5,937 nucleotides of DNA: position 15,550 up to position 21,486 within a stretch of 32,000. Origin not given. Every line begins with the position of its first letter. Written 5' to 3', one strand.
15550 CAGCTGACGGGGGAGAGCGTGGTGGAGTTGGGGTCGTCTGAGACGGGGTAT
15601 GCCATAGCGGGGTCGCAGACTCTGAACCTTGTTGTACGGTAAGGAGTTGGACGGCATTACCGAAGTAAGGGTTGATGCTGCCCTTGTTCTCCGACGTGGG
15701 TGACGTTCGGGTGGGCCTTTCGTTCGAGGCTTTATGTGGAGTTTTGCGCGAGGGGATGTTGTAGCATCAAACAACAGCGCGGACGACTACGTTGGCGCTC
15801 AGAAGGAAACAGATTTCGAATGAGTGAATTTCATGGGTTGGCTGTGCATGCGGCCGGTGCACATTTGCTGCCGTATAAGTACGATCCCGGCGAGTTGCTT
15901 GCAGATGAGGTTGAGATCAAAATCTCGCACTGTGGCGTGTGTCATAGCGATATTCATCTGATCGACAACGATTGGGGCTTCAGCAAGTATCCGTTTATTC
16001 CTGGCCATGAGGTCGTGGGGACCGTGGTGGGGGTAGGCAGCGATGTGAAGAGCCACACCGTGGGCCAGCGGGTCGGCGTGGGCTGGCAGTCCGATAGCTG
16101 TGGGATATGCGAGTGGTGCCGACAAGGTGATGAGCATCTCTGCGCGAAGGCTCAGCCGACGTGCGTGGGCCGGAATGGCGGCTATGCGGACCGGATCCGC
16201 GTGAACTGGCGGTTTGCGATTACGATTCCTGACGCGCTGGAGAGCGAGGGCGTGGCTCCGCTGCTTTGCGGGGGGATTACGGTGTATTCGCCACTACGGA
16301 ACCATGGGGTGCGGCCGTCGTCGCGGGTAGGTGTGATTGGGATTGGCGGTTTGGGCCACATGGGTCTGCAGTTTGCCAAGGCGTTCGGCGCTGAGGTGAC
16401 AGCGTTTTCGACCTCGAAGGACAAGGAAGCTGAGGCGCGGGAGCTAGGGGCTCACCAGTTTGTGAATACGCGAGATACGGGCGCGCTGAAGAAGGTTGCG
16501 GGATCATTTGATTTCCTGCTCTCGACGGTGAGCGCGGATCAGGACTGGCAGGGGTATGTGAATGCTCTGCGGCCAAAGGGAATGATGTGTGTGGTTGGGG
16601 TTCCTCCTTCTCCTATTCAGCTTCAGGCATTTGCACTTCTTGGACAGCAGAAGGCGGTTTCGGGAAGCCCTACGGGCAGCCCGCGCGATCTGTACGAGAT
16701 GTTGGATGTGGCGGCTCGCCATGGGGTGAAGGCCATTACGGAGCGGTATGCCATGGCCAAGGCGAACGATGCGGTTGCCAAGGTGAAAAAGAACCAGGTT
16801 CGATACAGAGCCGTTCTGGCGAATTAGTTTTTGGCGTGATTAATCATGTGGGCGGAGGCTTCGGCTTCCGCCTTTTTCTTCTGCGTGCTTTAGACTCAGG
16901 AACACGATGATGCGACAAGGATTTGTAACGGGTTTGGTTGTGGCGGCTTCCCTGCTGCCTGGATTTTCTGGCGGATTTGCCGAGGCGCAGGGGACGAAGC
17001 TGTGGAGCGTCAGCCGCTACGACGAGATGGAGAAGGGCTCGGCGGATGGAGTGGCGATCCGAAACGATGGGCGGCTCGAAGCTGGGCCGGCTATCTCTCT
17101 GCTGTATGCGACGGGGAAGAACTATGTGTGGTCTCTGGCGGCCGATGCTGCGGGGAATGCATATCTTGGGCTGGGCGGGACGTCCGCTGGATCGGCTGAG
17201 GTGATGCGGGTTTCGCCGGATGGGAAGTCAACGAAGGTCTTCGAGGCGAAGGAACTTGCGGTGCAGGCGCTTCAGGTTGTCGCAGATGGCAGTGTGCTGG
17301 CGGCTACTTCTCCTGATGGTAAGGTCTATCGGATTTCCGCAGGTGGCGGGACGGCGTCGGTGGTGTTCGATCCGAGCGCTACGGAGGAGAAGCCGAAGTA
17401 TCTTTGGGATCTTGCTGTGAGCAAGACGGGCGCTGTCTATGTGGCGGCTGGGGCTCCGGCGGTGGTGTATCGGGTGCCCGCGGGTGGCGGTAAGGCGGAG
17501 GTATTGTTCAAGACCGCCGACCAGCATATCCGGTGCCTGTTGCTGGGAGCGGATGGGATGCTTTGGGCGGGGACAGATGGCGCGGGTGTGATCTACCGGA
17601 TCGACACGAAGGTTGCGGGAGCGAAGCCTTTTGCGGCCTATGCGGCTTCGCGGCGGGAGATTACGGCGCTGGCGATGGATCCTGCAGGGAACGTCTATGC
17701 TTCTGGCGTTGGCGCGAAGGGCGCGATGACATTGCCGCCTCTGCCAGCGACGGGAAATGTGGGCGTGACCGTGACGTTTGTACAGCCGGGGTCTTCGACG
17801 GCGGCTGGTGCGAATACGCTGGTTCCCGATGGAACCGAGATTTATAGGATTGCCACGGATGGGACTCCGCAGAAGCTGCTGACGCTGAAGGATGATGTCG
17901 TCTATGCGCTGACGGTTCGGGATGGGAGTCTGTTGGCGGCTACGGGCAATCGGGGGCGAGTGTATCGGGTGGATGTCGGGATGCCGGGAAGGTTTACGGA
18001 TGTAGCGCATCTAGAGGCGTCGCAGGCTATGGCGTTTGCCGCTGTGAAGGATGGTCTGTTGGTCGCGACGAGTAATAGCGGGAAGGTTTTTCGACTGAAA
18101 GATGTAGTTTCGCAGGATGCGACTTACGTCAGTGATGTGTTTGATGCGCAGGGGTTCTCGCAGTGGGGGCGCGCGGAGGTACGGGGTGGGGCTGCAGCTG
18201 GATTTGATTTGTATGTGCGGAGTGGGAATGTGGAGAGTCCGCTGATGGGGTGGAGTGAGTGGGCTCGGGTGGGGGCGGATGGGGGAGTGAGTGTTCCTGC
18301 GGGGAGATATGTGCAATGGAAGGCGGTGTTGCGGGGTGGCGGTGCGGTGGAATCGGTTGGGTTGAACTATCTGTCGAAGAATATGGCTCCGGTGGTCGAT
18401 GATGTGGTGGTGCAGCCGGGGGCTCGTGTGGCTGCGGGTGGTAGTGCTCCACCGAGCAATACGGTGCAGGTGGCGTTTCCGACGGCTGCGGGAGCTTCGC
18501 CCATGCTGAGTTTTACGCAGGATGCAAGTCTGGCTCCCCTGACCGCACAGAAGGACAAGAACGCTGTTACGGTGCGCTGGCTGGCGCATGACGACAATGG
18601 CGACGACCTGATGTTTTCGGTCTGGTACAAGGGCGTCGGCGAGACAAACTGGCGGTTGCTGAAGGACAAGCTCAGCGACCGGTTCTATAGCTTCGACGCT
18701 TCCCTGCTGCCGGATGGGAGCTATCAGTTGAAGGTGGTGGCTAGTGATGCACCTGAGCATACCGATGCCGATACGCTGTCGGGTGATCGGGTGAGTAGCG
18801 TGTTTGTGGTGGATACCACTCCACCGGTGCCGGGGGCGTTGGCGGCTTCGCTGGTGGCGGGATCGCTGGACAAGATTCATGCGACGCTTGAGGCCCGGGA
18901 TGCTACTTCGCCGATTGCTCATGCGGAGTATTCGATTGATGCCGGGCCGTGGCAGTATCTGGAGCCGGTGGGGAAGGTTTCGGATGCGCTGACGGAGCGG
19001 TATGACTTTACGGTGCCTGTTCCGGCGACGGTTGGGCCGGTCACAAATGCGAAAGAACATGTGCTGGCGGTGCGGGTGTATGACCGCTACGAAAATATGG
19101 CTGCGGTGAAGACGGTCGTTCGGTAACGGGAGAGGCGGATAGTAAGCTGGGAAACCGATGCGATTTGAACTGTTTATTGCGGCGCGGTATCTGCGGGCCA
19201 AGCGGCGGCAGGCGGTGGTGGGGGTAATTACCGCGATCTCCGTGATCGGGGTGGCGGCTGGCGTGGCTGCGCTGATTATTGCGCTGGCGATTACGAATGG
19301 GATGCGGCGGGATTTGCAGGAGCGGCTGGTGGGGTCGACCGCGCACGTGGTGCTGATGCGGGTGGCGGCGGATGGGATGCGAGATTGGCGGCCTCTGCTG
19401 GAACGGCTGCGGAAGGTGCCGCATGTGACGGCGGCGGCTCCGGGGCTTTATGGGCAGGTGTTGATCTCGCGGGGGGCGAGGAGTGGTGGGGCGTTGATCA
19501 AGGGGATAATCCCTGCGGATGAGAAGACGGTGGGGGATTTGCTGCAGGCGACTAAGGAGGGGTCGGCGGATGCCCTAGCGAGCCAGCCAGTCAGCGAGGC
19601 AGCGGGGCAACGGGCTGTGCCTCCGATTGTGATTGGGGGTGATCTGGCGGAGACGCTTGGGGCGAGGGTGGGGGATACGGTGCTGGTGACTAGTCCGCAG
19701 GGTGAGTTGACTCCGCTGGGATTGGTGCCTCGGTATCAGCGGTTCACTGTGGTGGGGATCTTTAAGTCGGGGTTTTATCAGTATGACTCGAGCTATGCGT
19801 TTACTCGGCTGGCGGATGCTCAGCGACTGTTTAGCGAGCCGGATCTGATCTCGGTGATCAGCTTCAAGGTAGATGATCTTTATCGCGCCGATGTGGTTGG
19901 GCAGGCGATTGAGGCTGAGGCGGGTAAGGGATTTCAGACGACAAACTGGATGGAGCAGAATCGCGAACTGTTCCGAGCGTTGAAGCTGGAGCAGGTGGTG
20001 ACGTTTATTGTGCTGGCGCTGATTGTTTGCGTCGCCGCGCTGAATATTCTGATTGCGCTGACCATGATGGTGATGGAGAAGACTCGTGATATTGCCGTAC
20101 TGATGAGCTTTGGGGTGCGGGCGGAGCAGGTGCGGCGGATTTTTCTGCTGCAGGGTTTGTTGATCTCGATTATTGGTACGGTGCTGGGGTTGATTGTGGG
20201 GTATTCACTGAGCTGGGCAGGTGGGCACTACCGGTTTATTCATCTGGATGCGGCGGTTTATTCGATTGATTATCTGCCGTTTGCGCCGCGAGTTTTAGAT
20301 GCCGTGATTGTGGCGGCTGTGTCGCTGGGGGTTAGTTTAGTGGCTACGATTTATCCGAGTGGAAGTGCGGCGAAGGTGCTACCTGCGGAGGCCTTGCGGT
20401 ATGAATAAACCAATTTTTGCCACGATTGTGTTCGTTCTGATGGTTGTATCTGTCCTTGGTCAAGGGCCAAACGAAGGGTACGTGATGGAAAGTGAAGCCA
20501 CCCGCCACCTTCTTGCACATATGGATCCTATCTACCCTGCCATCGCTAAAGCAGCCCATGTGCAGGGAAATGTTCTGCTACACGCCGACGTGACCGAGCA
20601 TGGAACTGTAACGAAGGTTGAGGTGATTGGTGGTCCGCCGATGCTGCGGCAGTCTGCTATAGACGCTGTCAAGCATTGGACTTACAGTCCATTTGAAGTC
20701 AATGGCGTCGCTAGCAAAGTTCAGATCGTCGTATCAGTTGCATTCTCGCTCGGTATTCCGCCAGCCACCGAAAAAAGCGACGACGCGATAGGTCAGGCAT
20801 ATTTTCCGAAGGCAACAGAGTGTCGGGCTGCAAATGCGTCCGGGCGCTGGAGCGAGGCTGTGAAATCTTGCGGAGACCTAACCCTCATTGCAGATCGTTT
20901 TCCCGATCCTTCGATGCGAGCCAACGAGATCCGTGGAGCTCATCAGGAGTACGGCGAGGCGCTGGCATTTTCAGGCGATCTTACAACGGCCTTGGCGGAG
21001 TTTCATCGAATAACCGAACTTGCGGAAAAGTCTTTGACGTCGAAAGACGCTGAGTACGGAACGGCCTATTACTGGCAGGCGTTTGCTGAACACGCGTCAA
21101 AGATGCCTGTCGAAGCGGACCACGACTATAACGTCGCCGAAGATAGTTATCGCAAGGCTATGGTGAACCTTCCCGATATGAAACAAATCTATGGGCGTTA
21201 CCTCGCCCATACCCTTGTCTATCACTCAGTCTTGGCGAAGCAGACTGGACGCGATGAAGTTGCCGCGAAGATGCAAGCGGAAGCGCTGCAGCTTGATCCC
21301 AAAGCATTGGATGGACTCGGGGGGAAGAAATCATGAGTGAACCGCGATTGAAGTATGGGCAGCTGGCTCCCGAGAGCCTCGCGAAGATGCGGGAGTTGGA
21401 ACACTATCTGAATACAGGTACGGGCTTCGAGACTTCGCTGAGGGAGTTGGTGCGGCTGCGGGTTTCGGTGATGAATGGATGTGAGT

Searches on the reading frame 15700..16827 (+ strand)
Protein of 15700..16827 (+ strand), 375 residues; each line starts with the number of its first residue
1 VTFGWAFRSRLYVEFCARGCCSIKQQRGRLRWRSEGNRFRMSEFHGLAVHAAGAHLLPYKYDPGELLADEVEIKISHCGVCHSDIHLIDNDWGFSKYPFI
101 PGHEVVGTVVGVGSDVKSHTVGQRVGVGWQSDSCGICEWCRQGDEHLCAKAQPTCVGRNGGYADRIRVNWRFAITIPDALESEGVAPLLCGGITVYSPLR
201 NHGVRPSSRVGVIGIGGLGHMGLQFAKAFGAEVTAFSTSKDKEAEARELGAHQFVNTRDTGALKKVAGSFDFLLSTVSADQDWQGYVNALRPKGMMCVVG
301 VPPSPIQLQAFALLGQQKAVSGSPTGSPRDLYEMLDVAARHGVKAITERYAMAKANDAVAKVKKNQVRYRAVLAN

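Call 62: search_protein_families(library=pfam, proteins=[window:15700-16827:+], max_evalue=0.00001)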
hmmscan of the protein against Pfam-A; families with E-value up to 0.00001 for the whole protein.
window:15700-16827:+ (375 aa): 3 families
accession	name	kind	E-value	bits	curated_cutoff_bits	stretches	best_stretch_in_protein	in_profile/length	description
PF08240.17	ADH_N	-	2.6e-27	95.5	23.5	1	68-178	2-104/104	Alcohol dehydrogenase GroES-like domain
PF00107.32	ADH_zinc_N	-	4.9e-25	88.4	31.8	1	217-339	1-128/129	Zinc-binding dehydrogenase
PF13602.12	ADH_zinc_N_2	-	1.5e-06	29.6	27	1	249-368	1-129/134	Zinc-binding dehydrogenase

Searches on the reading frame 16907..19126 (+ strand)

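Call 62: search_protein_families(library=pfam, proteins=[window:16907-19126:+], max_evalue=0.00001)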
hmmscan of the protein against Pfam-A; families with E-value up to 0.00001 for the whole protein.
window:16907-19126:+ (739 aa): 2 families
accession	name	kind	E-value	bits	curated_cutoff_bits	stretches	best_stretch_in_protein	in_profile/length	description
PF07494.17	Reg_prop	-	2.8e-07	30.4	20.4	0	205-225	4-24/24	Two component regulator propeller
PF21959.2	DUF6923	-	2.4e-06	27.9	27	0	135-245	57-170/234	Repeat of unknown function (DUF6923)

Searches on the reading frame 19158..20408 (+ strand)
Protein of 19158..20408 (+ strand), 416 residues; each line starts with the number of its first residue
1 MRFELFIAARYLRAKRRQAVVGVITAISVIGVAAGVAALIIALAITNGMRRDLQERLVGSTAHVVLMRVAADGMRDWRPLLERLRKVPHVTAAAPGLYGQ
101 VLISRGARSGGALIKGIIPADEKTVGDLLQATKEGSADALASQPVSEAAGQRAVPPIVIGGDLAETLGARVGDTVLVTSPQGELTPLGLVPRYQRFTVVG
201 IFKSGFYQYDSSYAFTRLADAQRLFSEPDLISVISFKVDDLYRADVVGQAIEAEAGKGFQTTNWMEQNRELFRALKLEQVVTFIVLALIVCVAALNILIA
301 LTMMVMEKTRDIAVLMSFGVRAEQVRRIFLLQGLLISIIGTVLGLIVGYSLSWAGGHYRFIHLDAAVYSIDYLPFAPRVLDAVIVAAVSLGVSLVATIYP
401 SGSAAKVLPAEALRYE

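Call 62: search_protein_families(library=pfam, proteins=[window:19158-20408:+], max_evalue=0.00001)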
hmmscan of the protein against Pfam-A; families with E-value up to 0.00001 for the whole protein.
window:19158-20408:+ (416 aa): 2 families
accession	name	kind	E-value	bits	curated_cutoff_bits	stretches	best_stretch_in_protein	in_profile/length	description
PF12704.14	MacB_PCD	-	1.7e-18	68.1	27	1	25-253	1-206/207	MacB-like periplasmic core domain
PF02687.27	FtsX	-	1.8e-17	64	25.5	1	284-406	2-117/120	FtsX-like permease C-terminal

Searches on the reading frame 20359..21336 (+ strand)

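Call 62: search_protein_families(library=pfam, proteins=[window:20359-21336:+], max_evalue=0.00001)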
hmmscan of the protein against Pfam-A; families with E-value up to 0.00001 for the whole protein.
window:20359-21336:+ (325 aa): 1 family
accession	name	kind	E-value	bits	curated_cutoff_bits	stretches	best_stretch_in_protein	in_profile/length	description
PF03544.19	TonB_C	-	8.8e-16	58.6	24.6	1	57-131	3-79/79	Gram-negative bacterial TonB protein C-terminal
